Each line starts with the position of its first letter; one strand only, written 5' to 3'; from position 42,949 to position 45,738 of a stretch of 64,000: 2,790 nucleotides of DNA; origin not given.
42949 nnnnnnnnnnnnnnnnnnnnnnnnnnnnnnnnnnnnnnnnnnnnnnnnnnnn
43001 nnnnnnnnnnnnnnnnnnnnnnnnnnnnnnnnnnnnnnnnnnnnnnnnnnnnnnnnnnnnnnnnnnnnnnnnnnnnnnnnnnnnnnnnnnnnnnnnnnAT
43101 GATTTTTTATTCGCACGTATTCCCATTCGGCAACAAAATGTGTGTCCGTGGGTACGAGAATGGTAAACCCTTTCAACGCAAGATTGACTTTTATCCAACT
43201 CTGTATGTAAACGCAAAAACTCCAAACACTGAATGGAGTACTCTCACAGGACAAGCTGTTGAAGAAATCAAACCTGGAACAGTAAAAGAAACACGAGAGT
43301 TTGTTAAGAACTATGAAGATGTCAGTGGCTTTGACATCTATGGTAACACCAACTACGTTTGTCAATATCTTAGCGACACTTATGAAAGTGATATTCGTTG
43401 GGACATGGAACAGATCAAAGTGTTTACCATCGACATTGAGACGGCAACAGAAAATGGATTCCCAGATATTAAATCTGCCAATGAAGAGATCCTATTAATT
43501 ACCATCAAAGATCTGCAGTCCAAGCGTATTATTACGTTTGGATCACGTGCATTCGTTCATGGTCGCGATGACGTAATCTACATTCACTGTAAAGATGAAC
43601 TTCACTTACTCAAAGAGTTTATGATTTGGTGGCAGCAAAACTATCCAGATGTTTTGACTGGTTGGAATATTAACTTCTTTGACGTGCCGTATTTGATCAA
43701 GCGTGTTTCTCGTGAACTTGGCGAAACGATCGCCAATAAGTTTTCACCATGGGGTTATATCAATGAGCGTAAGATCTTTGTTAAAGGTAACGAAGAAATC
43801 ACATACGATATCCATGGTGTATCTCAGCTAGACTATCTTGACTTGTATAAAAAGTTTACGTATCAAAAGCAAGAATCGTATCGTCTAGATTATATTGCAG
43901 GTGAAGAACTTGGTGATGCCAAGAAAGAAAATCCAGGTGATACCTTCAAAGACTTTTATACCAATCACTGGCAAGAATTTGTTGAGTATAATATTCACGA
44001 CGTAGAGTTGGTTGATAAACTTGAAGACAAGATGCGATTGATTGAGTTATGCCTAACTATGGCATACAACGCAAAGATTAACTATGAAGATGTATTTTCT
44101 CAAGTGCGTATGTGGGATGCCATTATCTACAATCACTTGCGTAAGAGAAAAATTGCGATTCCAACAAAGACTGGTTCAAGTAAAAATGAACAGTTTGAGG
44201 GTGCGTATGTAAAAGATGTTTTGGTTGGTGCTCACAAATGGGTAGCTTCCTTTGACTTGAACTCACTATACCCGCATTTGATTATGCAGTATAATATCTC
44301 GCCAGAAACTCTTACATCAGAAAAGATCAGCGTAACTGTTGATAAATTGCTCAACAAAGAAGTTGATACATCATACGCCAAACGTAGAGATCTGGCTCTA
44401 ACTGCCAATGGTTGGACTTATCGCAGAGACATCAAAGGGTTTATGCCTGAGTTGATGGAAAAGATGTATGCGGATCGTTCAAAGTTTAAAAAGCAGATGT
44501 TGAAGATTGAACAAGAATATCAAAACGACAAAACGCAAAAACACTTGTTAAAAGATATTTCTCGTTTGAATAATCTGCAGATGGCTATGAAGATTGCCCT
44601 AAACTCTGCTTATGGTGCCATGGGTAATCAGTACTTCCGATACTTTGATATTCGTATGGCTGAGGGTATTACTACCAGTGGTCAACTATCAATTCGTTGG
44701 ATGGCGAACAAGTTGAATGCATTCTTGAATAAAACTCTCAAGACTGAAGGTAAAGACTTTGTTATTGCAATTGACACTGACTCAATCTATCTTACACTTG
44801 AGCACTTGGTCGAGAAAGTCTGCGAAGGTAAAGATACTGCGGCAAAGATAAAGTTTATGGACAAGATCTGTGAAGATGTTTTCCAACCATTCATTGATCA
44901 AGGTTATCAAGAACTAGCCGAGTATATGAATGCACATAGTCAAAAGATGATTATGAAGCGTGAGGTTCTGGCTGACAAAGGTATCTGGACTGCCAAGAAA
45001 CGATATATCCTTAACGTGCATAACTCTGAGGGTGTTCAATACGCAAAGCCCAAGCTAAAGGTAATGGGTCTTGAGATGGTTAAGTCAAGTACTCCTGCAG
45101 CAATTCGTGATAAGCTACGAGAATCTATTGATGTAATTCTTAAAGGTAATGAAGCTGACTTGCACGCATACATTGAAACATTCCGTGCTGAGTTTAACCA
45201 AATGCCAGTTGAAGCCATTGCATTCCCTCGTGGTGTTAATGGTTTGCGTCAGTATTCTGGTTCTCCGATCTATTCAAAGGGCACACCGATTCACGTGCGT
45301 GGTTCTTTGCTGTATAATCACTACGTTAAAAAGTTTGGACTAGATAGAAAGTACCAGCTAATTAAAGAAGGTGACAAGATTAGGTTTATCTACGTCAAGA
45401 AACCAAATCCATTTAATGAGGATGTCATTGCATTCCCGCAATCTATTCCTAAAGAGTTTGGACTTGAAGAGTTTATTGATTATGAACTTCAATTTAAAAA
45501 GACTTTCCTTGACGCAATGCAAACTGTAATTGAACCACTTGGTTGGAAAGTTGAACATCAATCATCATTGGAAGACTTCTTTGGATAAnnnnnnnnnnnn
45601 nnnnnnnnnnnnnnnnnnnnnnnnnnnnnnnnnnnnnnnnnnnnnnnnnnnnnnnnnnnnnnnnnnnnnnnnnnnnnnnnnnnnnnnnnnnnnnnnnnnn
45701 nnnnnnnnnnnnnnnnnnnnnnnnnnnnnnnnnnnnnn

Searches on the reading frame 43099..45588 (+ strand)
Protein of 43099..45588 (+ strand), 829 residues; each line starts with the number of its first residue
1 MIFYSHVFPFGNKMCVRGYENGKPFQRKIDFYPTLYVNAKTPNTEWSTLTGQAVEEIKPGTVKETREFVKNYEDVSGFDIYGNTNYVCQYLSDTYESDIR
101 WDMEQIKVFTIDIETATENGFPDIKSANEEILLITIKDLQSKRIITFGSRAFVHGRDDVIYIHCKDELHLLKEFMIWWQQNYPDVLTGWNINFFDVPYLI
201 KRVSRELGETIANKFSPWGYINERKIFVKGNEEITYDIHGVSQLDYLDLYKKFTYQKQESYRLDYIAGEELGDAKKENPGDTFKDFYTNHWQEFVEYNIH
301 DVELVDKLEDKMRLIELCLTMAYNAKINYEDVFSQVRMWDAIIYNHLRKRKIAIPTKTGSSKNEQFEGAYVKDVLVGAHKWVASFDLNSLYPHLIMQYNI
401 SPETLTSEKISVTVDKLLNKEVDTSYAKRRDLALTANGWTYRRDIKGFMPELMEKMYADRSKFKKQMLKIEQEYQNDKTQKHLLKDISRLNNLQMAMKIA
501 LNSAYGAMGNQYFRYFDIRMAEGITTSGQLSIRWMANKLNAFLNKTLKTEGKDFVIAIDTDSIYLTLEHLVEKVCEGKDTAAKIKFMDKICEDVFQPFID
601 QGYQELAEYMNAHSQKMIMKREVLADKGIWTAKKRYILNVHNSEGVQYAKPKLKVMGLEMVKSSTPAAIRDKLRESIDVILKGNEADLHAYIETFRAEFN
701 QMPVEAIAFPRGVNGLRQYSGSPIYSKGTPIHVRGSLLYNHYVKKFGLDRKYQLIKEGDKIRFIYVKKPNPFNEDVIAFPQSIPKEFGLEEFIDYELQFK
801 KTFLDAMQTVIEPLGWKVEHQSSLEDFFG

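Call 91: search_dna_similar(query=window:43099-45588:+, collection=phages, mode=protein, max_rows=12)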
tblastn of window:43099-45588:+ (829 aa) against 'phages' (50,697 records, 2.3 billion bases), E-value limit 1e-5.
Records with a match: 2689; places in all: 2806; records where one place covers at least 80% of the query: 2375.
Best place of each record, by identity: <60% 2689.
By first word of the organism name: Escherichia 676; Synechococcus 377; Klebsiella 334; Salmonella 201; Vibrio 136; Aeromonas 92; Shigella 89; Acinetobacter 73; Cyanophage 61; Enterobacter 59; and 68 more.
By host as written in the record: - 471; Escherichia coli 281; Klebsiella pneumoniae 115; Synechococcus 107; Synechococcus sp. 38; Aeromonas salmonicida 38; Escherichia coli O157:H7 38; Salmonella enterica 30; and 591 more.
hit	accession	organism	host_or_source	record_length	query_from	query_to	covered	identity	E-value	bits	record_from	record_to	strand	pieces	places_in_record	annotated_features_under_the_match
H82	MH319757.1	Marine virus AG-345-O18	single cell amplified by WGA-X; seawater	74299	1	829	100%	56.0%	0e+0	958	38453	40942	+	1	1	record has no annotation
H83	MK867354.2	Synechococcus phage S-SCSM1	Synechococcus sp. WH 7803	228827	1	828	100%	55.5%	0e+0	949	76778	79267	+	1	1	DNA polymerase | hypothetical protein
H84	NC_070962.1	Synechococcus phage S-SCSM1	Synechococcus sp. WH 7803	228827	1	828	100%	55.5%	0e+0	949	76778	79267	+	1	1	DNA polymerase | hypothetical protein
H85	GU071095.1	Synechococcus phage S-SM2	Synechococcus sp. WH8017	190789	1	829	100%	55.4%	0e+0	956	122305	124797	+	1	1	gp43: DNA polymerase | hypothetical protein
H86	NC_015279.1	Synechococcus phage S-SM2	Synechococcus sp. WH8017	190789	1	829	100%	55.4%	0e+0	956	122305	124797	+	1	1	gp43: DNA polymerase | hypothetical protein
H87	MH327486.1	Marine virus AG-341-P01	single cell amplified by WGA-X; seawater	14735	1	829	100%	55.2%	0e+0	949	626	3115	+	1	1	record has no annotation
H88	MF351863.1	Synechococcus phage Bellamy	Synechococcus str. WH8109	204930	1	829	100%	55.1%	0e+0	940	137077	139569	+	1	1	161: DNA polymerase | 160: hypothetical protein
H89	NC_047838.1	Synechococcus phage Bellamy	Synechococcus str. WH8109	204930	1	829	100%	55.1%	0e+0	940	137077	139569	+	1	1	161: DNA polymerase | 160: hypothetical protein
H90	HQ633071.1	Synechococcus phage S-SKS1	Synechococcus sp. WH7803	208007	1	828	100%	55.1%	0e+0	939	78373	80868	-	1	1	DNA polymerase | hypothetical protein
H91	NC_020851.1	Synechococcus phage S-SKS1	Synechococcus sp. WH7803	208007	1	828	100%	55.1%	0e+0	939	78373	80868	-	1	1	DNA polymerase | hypothetical protein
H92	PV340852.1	Synechococcus phage Sf-CH5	Synechococcus sp. WH8102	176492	1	829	100%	54.9%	0e+0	929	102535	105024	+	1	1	DNA polymerase | hypothetical protein (x2)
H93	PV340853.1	Synechococcus phage Sf-CH8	Synechococcus sp. WH8102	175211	1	829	100%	54.9%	0e+0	929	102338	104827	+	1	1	DNA polymerase | hypothetical protein (x2)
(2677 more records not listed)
